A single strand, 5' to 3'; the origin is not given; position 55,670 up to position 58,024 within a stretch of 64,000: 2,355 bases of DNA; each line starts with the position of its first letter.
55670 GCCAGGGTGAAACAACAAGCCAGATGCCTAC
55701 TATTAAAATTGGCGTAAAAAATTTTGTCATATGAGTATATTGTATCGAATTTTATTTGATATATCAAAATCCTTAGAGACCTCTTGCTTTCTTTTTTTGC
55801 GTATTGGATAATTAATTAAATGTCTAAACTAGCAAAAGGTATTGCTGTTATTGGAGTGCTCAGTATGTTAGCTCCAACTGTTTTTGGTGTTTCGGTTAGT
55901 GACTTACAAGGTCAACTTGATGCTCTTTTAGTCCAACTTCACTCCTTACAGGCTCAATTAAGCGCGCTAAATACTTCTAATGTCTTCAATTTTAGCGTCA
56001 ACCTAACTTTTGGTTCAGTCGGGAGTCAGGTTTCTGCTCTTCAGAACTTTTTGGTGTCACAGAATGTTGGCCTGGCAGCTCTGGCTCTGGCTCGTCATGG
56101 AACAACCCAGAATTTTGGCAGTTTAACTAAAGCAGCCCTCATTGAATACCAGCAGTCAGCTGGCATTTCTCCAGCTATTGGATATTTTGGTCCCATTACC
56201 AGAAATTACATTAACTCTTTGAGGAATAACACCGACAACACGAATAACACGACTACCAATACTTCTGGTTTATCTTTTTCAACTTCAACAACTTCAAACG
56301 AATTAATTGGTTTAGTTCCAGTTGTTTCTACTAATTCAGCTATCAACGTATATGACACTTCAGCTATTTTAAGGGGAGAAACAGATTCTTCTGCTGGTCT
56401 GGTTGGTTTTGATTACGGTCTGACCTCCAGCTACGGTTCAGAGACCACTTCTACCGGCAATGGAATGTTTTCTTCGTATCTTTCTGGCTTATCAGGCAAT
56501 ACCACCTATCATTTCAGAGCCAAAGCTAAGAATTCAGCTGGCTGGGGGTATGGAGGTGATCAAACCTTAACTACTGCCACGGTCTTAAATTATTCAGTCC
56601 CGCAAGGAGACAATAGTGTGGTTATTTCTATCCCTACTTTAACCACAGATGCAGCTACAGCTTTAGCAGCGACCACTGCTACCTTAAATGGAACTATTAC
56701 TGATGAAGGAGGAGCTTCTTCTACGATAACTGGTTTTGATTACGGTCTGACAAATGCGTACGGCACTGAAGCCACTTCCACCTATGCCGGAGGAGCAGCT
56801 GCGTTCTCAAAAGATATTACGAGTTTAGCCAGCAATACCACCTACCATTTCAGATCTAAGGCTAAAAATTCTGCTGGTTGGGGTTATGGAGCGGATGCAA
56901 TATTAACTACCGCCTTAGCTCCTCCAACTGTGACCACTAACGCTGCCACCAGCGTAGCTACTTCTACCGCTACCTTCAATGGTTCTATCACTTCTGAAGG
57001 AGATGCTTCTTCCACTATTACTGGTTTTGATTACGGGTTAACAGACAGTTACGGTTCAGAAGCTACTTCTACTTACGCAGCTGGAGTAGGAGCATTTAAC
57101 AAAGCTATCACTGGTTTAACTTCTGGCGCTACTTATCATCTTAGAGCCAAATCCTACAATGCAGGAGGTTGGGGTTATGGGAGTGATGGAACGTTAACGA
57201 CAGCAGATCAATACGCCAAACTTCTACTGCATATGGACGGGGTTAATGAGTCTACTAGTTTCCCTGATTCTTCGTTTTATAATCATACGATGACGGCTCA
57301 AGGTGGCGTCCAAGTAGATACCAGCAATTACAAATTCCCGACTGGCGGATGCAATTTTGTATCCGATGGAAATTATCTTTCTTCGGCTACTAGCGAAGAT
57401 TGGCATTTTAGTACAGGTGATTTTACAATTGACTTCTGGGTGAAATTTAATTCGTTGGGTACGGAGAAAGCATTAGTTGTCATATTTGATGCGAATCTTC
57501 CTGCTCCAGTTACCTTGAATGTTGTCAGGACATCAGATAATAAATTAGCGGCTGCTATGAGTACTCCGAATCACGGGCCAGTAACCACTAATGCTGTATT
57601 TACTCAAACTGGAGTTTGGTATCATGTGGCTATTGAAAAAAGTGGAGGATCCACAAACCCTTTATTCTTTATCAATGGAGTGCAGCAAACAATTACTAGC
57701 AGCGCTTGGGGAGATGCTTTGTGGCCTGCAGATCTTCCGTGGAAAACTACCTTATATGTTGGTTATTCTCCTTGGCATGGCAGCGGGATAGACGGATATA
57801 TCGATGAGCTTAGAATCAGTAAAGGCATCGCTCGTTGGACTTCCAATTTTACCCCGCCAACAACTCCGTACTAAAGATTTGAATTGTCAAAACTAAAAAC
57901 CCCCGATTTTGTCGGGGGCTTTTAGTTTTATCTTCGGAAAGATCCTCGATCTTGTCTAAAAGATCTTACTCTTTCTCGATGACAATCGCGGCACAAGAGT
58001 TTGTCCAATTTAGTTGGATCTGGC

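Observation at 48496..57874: Two PglL/O-antigen-ligase-like Wzy_C+TPR membrane proteins interleaved with S/T-rich surface proteins: candidate protein O-glycosylation system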

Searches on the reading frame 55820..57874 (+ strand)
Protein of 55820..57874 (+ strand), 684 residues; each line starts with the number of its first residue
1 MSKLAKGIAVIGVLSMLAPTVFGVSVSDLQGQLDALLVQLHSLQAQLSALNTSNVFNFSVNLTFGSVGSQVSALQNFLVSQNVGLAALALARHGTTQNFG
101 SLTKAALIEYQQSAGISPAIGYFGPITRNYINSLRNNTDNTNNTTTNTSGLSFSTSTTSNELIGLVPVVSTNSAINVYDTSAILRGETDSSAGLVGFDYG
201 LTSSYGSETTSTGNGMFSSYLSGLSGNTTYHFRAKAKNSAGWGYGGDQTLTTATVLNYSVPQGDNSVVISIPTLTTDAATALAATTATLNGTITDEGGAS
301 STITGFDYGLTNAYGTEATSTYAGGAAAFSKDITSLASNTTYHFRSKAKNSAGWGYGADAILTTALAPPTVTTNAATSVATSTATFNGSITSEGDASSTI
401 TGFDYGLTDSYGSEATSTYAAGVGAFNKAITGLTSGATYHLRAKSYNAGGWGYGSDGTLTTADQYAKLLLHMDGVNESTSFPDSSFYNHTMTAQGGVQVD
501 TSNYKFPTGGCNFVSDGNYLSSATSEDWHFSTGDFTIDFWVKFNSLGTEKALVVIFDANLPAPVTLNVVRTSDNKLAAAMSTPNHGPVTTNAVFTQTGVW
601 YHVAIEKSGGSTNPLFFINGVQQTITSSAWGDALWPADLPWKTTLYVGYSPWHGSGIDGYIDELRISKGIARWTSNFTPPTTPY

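Call 4: search_protein_families(library=pfam, proteins=[window:55820-57874:+], max_evalue=0.01)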
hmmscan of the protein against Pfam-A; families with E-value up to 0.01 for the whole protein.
window:55820-57874:+ (684 aa): 4 families
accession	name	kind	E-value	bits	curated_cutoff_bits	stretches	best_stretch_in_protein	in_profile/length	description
PF13385.13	Laminin_G_3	-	3e-15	57.1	27.6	1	524-668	8-142/151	Concanavalin A-like lectin/glucanases superfamily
PF00041.27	fn3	-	3e-06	27.8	25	0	220-243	52-75/84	Fibronectin type III domain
PF25059.1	FN3_DSCAM-DSCAML_C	-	0.0013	19.4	39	0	220-243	48-71/89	DSCAM/DSCAML C-terminal Fn3-like domain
PF01471.23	PG_binding_1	-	0.0018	18.9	23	0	69-127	3-53/57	Putative peptidoglycan binding domain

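Call 5: search_protein_families(library=ncbifam, proteins=[window:55820-57874:+], max_evalue=0.01)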
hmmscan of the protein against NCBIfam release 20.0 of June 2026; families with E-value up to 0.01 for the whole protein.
window:55820-57874:+ (684 aa): 0 families
